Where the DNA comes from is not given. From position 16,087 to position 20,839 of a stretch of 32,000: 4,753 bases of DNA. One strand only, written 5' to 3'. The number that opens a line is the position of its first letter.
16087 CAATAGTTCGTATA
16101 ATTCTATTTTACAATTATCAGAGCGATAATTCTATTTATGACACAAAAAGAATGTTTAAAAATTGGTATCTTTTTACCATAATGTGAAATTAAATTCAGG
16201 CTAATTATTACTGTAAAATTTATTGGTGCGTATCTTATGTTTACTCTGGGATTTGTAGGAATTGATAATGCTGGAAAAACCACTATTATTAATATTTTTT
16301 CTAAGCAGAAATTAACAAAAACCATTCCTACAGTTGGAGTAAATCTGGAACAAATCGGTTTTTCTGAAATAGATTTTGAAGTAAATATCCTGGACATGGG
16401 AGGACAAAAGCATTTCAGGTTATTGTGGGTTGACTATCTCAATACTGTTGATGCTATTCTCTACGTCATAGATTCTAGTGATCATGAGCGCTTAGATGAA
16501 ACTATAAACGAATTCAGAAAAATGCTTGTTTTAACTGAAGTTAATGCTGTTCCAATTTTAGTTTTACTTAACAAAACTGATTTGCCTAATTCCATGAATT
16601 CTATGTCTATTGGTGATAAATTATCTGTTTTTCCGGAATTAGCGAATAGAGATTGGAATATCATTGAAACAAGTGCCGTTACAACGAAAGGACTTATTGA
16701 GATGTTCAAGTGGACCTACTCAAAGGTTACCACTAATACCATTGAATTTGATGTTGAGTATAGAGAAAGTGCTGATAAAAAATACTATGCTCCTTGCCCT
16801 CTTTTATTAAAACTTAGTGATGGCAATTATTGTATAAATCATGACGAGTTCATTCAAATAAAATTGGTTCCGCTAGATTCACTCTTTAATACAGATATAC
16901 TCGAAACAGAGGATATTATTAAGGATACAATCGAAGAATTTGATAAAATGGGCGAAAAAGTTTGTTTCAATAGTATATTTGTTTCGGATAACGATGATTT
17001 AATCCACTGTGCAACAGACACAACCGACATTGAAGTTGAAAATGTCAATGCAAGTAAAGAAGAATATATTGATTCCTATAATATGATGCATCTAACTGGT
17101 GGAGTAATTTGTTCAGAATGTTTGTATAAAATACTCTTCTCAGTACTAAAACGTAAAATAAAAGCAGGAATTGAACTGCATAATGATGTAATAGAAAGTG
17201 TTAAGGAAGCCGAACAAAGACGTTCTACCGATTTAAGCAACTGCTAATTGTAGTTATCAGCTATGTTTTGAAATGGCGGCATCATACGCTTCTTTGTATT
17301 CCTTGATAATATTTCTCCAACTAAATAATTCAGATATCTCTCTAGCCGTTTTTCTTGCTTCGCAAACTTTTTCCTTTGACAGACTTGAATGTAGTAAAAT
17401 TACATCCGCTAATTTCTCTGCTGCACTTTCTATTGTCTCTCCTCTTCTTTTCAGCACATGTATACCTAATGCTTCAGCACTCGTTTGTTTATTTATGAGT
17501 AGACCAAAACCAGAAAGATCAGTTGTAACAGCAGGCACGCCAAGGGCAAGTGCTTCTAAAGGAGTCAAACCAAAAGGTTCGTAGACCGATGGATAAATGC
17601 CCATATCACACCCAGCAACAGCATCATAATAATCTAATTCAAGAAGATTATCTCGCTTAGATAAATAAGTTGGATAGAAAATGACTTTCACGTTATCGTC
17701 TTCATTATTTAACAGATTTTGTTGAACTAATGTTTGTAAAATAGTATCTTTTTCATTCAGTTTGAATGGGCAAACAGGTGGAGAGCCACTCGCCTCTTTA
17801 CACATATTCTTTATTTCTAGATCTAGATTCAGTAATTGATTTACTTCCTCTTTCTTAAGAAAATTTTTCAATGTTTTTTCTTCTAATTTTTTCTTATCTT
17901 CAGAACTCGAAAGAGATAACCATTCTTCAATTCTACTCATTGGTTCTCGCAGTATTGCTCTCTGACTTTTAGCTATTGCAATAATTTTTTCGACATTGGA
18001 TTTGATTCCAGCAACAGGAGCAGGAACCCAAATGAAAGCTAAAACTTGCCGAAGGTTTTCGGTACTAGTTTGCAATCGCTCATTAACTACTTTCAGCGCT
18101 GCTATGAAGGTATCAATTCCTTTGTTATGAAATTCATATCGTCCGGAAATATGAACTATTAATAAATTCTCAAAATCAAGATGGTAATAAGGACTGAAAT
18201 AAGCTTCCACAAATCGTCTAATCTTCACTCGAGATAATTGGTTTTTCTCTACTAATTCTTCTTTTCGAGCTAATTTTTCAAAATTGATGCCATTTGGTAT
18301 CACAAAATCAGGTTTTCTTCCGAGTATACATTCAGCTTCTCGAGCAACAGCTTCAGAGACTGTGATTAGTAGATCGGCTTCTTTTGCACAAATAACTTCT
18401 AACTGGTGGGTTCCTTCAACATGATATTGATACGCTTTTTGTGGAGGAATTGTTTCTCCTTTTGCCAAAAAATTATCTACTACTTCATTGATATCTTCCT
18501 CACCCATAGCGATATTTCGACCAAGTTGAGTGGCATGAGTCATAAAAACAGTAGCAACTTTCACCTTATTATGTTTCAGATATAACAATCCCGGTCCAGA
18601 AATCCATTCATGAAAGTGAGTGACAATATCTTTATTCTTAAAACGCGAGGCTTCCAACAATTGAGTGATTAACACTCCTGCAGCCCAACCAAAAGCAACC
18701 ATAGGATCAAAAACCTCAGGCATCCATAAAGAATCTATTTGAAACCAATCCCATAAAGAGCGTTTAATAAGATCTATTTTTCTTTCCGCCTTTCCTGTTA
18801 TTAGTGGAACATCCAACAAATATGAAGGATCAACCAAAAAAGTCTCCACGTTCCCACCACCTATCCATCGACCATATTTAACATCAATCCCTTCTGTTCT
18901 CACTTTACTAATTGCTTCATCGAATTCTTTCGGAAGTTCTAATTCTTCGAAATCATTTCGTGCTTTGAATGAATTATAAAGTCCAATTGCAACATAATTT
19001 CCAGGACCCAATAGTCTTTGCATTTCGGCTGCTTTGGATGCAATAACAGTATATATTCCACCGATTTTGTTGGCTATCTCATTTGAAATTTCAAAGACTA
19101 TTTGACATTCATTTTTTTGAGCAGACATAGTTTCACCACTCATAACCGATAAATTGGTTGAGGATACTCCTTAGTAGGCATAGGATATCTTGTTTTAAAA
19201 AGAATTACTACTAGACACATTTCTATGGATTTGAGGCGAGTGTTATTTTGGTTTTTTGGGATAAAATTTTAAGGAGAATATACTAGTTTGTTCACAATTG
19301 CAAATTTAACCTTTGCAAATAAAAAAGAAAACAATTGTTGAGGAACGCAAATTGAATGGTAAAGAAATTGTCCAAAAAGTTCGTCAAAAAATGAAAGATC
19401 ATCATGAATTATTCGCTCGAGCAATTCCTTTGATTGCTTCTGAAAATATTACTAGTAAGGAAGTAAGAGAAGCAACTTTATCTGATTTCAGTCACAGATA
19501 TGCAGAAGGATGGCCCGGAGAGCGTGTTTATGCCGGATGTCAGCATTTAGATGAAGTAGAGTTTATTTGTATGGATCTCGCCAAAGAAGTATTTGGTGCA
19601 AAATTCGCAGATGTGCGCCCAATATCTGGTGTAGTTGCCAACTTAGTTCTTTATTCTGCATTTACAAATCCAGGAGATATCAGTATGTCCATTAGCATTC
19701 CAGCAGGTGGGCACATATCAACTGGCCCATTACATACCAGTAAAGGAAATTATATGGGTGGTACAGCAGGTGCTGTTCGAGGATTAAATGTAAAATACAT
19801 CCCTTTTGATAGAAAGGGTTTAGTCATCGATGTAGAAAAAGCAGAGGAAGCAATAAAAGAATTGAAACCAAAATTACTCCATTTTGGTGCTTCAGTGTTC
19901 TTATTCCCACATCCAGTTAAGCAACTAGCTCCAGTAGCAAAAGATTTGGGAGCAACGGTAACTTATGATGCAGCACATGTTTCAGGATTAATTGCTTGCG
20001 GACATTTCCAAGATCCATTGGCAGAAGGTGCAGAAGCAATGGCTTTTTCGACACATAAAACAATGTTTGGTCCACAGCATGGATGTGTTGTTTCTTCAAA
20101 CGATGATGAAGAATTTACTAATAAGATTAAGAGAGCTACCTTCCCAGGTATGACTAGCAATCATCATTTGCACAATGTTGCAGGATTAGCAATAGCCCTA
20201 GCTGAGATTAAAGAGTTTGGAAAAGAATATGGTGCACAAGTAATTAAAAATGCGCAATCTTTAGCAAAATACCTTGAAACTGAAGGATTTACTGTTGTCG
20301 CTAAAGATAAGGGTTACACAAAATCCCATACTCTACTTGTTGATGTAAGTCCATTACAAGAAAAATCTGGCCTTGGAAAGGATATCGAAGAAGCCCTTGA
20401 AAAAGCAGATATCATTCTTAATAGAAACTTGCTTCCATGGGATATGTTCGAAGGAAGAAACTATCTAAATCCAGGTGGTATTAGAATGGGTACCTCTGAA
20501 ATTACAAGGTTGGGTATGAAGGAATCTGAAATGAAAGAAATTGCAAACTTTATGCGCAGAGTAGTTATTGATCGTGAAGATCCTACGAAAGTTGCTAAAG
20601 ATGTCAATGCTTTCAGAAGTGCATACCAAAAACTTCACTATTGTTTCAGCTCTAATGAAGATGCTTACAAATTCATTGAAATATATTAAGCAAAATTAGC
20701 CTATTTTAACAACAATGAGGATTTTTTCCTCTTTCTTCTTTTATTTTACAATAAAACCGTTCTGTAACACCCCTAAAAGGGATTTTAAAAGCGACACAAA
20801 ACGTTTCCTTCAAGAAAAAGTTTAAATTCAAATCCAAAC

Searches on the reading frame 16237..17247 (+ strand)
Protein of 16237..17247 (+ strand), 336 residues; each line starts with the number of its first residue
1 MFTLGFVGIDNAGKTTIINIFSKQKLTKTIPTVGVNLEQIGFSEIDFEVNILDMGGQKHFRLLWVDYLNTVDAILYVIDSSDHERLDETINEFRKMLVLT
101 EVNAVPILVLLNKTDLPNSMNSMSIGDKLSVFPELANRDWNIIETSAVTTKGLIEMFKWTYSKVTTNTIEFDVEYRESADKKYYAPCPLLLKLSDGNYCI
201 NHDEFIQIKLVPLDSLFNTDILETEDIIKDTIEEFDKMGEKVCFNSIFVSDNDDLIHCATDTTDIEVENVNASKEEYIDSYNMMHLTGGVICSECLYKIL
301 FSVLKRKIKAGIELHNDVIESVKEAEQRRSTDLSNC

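Call 79: search_protein_families(library=pfam, proteins=[window:16237-17247:+], max_evalue=0.00001)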
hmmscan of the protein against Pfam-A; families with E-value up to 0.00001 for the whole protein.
window:16237-17247:+ (336 aa): 8 families
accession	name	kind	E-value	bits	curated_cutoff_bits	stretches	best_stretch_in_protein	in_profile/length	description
PF00025.27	Arf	-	5.5e-44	150.1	22.3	1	6-162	19-172/174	ADP-ribosylation factor family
PF00071.28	Ras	-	6.5e-12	45.8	21.6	1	6-164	4-160/162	Ras family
PF08477.19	Roc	-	3.8e-11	43.7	27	1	6-115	4-119/119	Ras of Complex, Roc, domain of DAPkinase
PF00503.26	G-alpha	-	5.7e-10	39.3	48.8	1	30-147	168-291/333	G-protein alpha subunit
PF09439.16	SRPRB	-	2.3e-09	37.3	25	1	6-129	8-134/178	Signal recognition particle receptor beta subunit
PF01926.29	MMR_HSR1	-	4.8e-09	36.8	21.9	1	4-113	2-113/113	50S ribosome-binding GTPase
PF04670.18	Gtr1_RagA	-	5.2e-08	33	22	1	7-122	5-129/232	Gtr1/RagA G protein conserved region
PF00009.33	GTP_EFTU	-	4.4e-07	30.1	26.5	1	35-158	57-180/188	Elongation factor Tu GTP binding domain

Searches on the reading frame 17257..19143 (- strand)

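Call 79: search_protein_families(library=pfam, proteins=[window:17257-19143:-], max_evalue=0.00001)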
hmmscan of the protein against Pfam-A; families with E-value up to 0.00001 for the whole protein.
window:17257-19143:- (628 aa): 6 families
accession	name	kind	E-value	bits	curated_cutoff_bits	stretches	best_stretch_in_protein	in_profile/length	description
PF05693.19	Glycogen_syn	-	1.7e-110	371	27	1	18-626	1-585/639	Glycogen synthase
PF20706.3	GT4-conflict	-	5.9e-12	45.7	26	1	509-613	279-382/385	Family 4 Glycosyltransferase in conflict systems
PF00534.26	Glycos_transf_1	-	1.4e-10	41.4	26.4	1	509-554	90-135/172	Glycosyl transferases group 1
PF13692.12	Glyco_trans_1_4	-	1.6e-09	38.6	27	1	505-554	70-119/142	Glycosyl transferases group 1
PF13439.12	Glyco_transf_4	-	4.5e-07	30.5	28.5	1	152-289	57-169/170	Glycosyltransferase Family 4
PF08323.17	Glyco_transf_5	-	1.9e-06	28.2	22.7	1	148-269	111-223/239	Starch synthase catalytic domain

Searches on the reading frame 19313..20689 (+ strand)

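Call 79: search_protein_families(library=pfam, proteins=[window:19313-20689:+], max_evalue=0.00001)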
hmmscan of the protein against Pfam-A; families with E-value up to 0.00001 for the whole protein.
window:19313-20689:+ (458 aa): 1 family
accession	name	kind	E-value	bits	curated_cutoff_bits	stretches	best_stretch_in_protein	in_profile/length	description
PF00464.25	SHMT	-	1.5e-75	254.7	27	1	22-414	7-399/399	Serine hydroxymethyltransferase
